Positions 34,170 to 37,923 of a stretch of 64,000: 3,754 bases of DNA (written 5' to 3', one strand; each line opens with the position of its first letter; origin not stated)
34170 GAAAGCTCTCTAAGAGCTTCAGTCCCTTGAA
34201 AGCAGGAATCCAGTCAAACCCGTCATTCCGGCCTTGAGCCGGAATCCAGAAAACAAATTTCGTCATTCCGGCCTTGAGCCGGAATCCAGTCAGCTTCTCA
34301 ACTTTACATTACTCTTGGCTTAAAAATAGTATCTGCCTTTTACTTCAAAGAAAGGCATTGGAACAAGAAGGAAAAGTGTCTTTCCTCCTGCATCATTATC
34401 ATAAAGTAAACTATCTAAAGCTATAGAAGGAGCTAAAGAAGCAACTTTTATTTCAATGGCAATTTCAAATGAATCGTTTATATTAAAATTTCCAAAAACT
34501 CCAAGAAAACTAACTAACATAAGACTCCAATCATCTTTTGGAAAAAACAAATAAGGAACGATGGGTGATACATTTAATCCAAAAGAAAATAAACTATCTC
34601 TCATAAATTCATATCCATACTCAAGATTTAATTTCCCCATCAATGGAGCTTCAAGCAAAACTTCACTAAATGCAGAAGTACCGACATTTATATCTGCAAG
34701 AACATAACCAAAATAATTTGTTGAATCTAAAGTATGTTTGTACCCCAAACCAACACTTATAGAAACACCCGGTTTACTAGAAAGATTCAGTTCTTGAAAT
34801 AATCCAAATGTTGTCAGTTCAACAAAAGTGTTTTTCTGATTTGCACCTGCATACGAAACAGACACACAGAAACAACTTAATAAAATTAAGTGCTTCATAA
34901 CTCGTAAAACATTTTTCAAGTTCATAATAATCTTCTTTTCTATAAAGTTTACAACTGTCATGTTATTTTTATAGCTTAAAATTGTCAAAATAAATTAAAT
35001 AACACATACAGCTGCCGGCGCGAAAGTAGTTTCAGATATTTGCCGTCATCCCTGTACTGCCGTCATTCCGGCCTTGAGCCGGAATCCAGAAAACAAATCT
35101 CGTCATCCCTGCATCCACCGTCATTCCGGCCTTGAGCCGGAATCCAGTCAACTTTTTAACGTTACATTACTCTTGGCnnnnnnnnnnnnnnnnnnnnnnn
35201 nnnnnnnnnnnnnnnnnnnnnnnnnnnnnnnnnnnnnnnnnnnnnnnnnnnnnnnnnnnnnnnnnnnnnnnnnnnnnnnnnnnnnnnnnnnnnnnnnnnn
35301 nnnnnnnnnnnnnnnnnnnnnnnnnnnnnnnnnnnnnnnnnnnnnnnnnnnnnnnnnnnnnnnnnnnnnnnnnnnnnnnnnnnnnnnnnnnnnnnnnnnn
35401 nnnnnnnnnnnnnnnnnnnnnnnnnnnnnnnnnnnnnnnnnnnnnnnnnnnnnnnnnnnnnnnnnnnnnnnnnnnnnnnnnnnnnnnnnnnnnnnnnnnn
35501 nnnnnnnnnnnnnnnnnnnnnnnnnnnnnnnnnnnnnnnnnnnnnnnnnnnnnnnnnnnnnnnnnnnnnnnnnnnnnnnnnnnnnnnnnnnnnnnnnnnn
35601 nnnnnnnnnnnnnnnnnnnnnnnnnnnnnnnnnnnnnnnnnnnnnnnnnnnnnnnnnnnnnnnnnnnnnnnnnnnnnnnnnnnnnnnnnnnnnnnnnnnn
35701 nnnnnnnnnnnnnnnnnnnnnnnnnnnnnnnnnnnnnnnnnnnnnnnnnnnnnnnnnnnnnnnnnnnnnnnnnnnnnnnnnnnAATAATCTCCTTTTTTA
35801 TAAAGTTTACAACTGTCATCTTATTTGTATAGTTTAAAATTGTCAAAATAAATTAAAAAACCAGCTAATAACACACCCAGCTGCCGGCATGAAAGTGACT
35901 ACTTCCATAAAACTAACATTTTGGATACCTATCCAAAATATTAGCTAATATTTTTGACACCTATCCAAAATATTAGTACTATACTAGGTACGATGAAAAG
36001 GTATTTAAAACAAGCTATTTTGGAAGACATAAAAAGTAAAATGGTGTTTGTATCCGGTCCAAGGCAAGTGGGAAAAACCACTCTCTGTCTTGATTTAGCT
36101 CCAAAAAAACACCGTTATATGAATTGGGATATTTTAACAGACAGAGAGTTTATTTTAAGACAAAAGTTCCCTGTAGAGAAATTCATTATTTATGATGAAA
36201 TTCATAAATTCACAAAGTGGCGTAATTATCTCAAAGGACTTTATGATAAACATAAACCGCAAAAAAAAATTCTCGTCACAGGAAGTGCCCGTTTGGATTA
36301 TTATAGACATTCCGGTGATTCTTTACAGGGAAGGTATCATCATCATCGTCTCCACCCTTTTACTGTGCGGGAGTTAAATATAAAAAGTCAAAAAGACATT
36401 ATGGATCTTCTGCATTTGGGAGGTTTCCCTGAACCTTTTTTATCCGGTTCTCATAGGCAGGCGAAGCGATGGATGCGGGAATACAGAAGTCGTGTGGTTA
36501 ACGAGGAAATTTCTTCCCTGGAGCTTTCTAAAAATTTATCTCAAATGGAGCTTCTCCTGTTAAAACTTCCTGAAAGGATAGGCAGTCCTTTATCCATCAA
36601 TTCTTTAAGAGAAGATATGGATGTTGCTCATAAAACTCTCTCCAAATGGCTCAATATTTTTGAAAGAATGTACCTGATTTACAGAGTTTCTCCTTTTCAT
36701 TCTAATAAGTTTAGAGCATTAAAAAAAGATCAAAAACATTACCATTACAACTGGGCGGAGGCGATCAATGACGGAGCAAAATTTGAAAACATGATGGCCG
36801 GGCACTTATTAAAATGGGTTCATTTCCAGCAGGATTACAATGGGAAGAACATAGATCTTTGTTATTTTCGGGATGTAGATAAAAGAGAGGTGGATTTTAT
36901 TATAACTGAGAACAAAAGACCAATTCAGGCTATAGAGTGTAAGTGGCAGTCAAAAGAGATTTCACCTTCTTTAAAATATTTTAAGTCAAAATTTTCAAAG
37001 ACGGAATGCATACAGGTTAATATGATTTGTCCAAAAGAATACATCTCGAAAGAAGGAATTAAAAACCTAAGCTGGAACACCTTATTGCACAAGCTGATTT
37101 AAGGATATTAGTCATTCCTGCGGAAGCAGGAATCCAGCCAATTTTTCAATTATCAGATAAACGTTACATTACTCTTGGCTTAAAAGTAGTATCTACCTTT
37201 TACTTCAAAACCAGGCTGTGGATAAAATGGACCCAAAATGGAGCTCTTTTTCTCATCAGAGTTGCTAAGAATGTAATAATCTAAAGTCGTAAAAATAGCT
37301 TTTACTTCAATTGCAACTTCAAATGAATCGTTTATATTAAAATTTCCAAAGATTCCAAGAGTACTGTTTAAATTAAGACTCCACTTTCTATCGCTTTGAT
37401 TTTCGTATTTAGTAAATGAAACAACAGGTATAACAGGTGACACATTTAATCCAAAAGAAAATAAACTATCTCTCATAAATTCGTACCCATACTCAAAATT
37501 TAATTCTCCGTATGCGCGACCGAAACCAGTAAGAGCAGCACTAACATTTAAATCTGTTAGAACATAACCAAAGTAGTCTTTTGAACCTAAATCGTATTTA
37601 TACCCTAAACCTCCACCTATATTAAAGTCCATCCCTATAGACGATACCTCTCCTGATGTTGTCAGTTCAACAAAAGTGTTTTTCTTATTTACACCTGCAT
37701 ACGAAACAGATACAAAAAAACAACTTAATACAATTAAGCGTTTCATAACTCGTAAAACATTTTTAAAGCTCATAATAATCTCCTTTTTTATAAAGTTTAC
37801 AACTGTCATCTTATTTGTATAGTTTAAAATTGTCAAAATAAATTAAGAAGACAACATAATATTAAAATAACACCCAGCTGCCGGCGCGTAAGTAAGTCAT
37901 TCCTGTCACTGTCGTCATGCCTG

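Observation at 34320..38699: Four cassette-like paralogues of a small OM beta-barrel with conserved scaffold and four hypervariable segments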

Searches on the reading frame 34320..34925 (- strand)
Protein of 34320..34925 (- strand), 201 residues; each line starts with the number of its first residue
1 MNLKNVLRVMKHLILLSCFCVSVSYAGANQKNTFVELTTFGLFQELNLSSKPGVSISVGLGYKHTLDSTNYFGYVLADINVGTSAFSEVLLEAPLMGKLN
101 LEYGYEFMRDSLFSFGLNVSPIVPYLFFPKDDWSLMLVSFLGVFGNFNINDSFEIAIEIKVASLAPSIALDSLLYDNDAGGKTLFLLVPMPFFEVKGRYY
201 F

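Call 5: search_protein_families(library=pfam, proteins=[window:34320-34925:-], max_evalue=1)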
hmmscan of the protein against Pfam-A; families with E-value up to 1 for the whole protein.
window:34320-34925:- (201 aa): 0 families

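Call 6: search_protein_families(library=ncbifam, proteins=[window:34320-34925:-], max_evalue=1)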
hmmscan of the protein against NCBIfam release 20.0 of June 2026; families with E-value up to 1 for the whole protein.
window:34320-34925:- (201 aa): 0 families

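Call 7: find_homologous_proteins(query=A1, max_evalue=0.001)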
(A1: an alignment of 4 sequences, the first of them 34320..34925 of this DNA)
Query A1 (4 sequences) (201 aa, profile of the alignment): 15 proteins with E <= 0.001 among 4639 candidates.
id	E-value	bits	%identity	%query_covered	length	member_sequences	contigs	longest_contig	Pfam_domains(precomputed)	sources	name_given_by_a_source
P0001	4.1e-106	371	59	100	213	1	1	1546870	-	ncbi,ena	-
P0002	3.8e-104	365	57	100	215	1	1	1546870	-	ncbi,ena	-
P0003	1.3e-103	363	56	100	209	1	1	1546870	-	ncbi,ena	-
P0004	1.2e-96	340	60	100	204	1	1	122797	-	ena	-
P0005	6.1e-95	335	100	100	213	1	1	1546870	-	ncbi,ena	-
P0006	1.1e-94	334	54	100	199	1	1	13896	-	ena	-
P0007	2.2e-92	326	55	100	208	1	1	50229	-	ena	-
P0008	4.3e-88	312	56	100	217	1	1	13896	-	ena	-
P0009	4.3e-85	302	55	100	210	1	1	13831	-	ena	-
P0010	1.0e-73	265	53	100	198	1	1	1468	-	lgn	-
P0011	1.2e-58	216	52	100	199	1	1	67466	-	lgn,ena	-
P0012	5.5e-25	106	39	92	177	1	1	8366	-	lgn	-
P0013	1.3e-6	46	32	49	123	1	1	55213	-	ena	-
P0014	6.5e-5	41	61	15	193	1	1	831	-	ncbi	-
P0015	7.9e-4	37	33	47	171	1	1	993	-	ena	-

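Call 9: find_related_loci(query=A1, collection=genome_contigs, flank=10000)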
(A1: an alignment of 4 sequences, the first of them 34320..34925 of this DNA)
Query A1 (201 aa) in genome_contigs; peptide patterns used: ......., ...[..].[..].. (x = any residue, [..] = any of these).
86 stretches matched a pattern; 1 encode a relative of the query (tblastn E <= 1e-3); 1 distinct loci.
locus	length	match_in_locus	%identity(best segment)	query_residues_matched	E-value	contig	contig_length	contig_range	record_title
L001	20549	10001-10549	31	7-201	2e-19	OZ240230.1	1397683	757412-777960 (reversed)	MAG: Bdellovibrionales bacterium isolate 6d663a9e-0918-430b-aa06-578e47c45a83 genome assembly, chromosome: 1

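Call 11: find_encoding_contigs(protein=P0001, flank=10000, max_places=4)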
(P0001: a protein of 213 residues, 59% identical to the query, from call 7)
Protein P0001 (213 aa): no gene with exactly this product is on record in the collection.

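Call 12: find_encoding_contigs(protein=P0004, flank=10000, max_places=4)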
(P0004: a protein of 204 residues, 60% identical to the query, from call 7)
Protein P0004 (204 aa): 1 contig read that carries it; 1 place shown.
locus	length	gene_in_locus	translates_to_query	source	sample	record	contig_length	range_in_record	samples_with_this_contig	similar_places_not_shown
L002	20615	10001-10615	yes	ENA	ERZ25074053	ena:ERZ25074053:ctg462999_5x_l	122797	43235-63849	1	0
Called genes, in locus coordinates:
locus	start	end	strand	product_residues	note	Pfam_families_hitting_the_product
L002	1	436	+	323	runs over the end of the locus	PF07693:KAP_NTPase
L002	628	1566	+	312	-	-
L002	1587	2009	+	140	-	PF08238:Sel1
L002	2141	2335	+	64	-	-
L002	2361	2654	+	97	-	-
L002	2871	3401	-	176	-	-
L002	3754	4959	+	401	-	PF01844:HNH (weak)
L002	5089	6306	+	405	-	-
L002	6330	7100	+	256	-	PF11074:DUF2779 (weak)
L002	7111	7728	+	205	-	-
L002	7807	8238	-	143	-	PF14367:DUF4411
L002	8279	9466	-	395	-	PF06114:Peptidase_M78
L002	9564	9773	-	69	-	-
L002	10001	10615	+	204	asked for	-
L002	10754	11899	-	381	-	PF13173:AAA_14, PF13635:DUF4143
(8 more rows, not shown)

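Call 13: find_encoding_contigs(protein=P0006, flank=10000, max_places=3)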
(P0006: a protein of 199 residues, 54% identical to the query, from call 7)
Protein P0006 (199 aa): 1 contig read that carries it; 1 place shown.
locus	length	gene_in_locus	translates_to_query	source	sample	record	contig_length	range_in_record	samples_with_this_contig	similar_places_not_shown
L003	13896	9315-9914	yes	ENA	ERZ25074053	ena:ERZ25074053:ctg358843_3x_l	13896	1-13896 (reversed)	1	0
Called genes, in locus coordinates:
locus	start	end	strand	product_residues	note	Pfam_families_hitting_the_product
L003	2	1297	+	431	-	?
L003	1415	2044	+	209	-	-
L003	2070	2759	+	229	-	PF01618:MotA_ExbB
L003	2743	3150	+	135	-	PF02472:ExbD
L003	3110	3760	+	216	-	-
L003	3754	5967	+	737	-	-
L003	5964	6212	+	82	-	-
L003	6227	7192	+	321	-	-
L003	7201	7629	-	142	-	-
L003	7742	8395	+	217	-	-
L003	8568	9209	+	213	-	-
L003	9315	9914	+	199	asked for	-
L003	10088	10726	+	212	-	-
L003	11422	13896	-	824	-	?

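Call 14: find_encoding_contigs(protein=P0007, flank=10000, max_places=3)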
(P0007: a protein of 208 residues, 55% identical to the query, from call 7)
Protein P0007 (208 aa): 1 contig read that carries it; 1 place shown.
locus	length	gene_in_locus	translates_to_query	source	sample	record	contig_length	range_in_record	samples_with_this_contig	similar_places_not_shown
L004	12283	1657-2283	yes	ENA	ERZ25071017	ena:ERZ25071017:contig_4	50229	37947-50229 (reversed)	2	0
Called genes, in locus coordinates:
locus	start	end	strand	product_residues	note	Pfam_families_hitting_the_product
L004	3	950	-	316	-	?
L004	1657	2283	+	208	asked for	-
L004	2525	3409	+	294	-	PF12784:PDDEXK_2, PF27070:HTH_Rpn_C (weak)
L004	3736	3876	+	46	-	-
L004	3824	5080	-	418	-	PF02844:GARS_N, PF01071:GARS_A, PF02222:ATP-grasp (weak), PF02843:GARS_C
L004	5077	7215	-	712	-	PF00009:GTP_EFTU, PF22042:EF-G_D2, PF03144:GTP_EFTU_D2, PF14492:EFG_III, PF16658:RF3_C (weak), PF03764:EFG_IV, PF00679:EFG_C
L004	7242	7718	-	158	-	PF00177:Ribosomal_S7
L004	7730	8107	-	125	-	PF00164:Ribosom_S12_S23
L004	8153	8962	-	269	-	-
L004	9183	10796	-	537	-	-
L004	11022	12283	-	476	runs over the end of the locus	PF00072:Response_reg, PF00158:Sigma54_activat, PF14532:Sigma54_activ_2, PF07728:AAA_5, PF25601:AAA_lid_14, PF02954:HTH_8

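Call 15: find_encoding_contigs(protein=P0009, flank=10000, max_places=3)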
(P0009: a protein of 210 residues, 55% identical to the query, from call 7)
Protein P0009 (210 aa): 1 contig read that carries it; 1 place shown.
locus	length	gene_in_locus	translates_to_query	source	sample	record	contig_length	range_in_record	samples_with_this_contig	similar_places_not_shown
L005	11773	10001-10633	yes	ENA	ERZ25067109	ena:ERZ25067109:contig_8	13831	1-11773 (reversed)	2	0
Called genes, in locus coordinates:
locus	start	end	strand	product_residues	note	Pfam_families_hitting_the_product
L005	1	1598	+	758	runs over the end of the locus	PF13491:FtsK_4TM, PF17854:FtsK_alpha, PF01580:FtsK_SpoIIIE, PF09397:FtsK_gamma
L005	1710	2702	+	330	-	PF00665:rve, PF13683:rve_3, PF13333:rve_2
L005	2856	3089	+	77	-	-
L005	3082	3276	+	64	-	-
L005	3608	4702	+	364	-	PF01844:HNH (weak)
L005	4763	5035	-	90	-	-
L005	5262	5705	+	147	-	-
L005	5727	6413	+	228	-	PF18753:Nmad2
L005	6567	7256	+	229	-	PF01541:GIY-YIG, PF11149:DUF2924 (weak), PF18755:RAMA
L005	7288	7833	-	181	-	-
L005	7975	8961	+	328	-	-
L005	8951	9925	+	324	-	PF11074:DUF2779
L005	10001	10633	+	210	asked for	-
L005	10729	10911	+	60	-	-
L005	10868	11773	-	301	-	?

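Call 16: find_encoding_contigs(protein=P0011, flank=10000, max_places=3)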
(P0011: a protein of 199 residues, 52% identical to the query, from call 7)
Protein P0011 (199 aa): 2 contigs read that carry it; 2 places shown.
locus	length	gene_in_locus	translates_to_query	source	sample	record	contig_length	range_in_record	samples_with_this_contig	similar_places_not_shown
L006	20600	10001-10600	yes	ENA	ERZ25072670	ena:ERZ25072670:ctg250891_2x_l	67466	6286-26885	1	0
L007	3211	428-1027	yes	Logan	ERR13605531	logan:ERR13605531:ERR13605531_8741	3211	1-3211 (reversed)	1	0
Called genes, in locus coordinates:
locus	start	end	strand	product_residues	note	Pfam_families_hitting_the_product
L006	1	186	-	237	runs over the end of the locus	PF02481:DNA_processg_A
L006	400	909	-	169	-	PF00565:SNase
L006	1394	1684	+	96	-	-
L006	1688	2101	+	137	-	-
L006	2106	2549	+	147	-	-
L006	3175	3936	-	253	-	-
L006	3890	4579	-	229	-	-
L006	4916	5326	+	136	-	-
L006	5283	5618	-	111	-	-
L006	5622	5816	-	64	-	-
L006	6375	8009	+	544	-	-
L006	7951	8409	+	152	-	-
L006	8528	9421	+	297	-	PF26363:Phospholipase-like, PF11187:Mbeg1-like, PF01764:Lipase_3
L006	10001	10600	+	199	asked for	-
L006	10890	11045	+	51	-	-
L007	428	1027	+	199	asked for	-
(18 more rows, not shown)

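Call 32: find_encoding_contigs(protein=P0017, flank=10000, max_places=3)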
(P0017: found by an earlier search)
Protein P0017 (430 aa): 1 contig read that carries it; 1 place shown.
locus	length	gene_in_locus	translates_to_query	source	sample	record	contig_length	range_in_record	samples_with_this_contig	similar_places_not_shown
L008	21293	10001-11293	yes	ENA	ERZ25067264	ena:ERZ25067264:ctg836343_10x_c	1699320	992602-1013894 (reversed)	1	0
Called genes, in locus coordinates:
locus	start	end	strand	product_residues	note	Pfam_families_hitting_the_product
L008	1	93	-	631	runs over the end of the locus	PF13522:GATase_6, PF13537:GATase_7, PF01380:SIS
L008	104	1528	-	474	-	PF00483:NTP_transferase, PF01128:IspD, PF02348:CTP_transf_3 (weak), PF12804:NTP_transf_3, PF25084:LbH_EIF2B, PF00132:Hexapep (faint), PF25087:GMPPB_C (faint)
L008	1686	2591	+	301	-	PF13426:PAS_9 (faint), PF00512:HisKA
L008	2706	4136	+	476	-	PF00072:Response_reg, PF00158:Sigma54_activat, PF14532:Sigma54_activ_2, PF07728:AAA_5, PF25601:AAA_lid_14, PF02954:HTH_8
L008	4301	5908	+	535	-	-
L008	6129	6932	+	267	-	-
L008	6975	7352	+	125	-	PF00164:Ribosom_S12_S23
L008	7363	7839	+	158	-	PF00177:Ribosomal_S7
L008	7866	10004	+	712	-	PF00009:GTP_EFTU, PF22042:EF-G_D2, PF03144:GTP_EFTU_D2, PF14492:EFG_III, PF16658:RF3_C (weak), PF03764:EFG_IV, PF00679:EFG_C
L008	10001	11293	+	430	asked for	PF02844:GARS_N, PF01071:GARS_A, PF02222:ATP-grasp (weak), PF02843:GARS_C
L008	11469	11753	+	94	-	-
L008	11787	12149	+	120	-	-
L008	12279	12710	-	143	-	-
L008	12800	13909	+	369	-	PF13173:AAA_14, PF13635:DUF4143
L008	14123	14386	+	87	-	-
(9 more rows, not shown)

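Call 63: search_protein_families(library=phrogs, proteins=[window:34320-34925:-], max_evalue=0.1)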
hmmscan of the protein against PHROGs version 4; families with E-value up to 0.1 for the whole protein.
window:34320-34925:- (201 aa): 0 families

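Call 66: find_encoding_contigs(protein=P0012, flank=8000, max_places=3)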
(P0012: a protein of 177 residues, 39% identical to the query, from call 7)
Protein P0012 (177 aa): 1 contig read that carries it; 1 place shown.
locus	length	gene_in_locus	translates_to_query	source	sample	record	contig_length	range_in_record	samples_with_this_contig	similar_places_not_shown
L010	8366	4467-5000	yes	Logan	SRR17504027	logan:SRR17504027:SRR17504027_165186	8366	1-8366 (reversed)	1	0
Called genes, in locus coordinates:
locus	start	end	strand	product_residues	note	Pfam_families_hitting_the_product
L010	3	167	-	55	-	?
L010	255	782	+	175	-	PF00156:Pribosyltran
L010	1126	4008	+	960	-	PF01564:Spermine_synth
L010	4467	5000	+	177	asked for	-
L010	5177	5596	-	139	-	-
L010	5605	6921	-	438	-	PF13175:AAA_15, PF13476:AAA_23 (weak), PF13304:AAA_21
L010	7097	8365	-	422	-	?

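Call 78: find_related_loci(query=A1, collection=metagenome_contigs, flank=6000)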
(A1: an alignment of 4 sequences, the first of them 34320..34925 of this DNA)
Query A1 (201 aa) in metagenome_contigs; peptide patterns used: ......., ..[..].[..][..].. (x = any residue, [..] = any of these).
600 stretches matched a pattern, but none encodes a relative of the query by tblastn (E <= 1e-3).

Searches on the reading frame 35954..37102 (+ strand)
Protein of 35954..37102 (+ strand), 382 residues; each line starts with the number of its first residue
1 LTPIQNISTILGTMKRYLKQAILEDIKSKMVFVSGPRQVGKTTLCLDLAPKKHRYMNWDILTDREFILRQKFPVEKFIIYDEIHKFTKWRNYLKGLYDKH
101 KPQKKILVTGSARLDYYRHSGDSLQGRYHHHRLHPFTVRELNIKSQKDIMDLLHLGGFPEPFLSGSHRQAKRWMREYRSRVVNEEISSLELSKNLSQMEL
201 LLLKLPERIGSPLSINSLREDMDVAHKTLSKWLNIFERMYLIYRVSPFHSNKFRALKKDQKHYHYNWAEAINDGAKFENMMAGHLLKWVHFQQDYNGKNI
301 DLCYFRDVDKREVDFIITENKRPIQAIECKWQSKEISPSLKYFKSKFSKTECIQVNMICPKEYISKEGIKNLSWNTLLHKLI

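Call 5: search_protein_families(library=pfam, proteins=[window:35954-37102:+], max_evalue=1)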
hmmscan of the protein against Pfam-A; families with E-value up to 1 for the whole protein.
window:35954-37102:+ (382 aa): 10 families
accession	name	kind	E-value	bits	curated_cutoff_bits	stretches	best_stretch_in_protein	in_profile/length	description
PF13635.12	DUF4143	-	1.4e-24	87.1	28.1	1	185-331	3-159/160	Domain of unknown function (DUF4143)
PF13173.12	AAA_14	-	1.6e-23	83.6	27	1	28-141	2-128/129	AAA domain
PF13238.12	AAA_18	-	0.016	16.1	29.4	1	31-100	1-66/128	AAA domain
PF03008.20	DUF234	-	0.081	13.8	22.5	1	274-333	33-91/100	Archaea bacterial proteins of unknown function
PF13401.12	AAA_22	-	0.083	13.6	27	1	29-75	6-33/130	AAA domain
PF13481.12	AAA_25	-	0.095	12.8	27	1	27-49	32-54/195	AAA domain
PF24777.1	DUF7700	-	0.1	12.9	25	1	259-289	46-75/115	Domain of unknown function (DUF7700)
PF13191.12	AAA_16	-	0.11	13.4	32.6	1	24-49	17-45/167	AAA ATPase domain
PF00931.28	NB-ARC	-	0.11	12.1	23.5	0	13-49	3-39/248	NB-ARC domain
PF20472.4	PDDEXK_11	-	0.17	12.1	23.7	1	310-334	48-73/145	PD-(D/E)XK nuclease superfamily domain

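Call 6: search_protein_families(library=ncbifam, proteins=[window:35954-37102:+], max_evalue=1)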
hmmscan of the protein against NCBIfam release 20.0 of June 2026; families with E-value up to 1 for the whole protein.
window:35954-37102:+ (382 aa): 1 family
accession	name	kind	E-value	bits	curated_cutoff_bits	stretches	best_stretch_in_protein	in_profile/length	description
TIGR03263.1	guanyl_kin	equivalog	0.095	12.3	160.45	0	29-53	2-26/180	guanylate kinase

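Call 62: search_protein_families(library=padloc, proteins=[window:35954-37102:+], max_evalue=0.001)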
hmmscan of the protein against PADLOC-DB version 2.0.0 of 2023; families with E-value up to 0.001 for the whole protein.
window:35954-37102:+ (382 aa): 7 families
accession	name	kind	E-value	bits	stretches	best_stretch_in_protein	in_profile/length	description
PDLC04790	PDC-S01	-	2.4e-50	169.5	1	13-334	11-370/422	-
PDLC04789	PDC-S01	-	1.6e-45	153.8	1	14-356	2-365/375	-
PDLC04787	PDC-S01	-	9.2e-30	101.8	1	17-334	16-360/412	-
PDLC04791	PDC-S01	-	2e-25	87.3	1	22-355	13-375/395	-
PDLC04786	PDC-S01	-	5.5e-16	56.3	2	275-357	331-412/439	-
PDLC04792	PDC-S01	-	2.6e-08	30.9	1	258-330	321-383/452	-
PDLC04788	PDC-S01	-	5.6e-07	26.8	0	27-63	18-54/448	-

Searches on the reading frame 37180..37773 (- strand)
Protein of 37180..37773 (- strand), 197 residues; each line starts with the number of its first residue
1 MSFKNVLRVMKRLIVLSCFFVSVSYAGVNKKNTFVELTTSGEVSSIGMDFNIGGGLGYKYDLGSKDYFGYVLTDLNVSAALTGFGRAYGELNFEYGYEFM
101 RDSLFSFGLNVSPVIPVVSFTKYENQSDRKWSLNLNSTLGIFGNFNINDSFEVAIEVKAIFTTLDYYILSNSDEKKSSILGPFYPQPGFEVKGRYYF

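Call 5: search_protein_families(library=pfam, proteins=[window:37180-37773:-], max_evalue=1)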
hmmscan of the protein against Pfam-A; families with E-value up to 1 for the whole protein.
window:37180-37773:- (197 aa): 0 families

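Call 6: search_protein_families(library=ncbifam, proteins=[window:37180-37773:-], max_evalue=1)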
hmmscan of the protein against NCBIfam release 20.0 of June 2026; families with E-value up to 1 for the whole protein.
window:37180-37773:- (197 aa): 0 families

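Call 63: search_protein_families(library=phrogs, proteins=[window:37180-37773:-], max_evalue=0.1)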
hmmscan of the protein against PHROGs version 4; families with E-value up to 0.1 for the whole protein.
window:37180-37773:- (197 aa): 1 family
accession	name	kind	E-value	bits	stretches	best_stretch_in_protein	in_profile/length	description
phrog_38114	-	unknown function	0.018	16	0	136-158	20-42/57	-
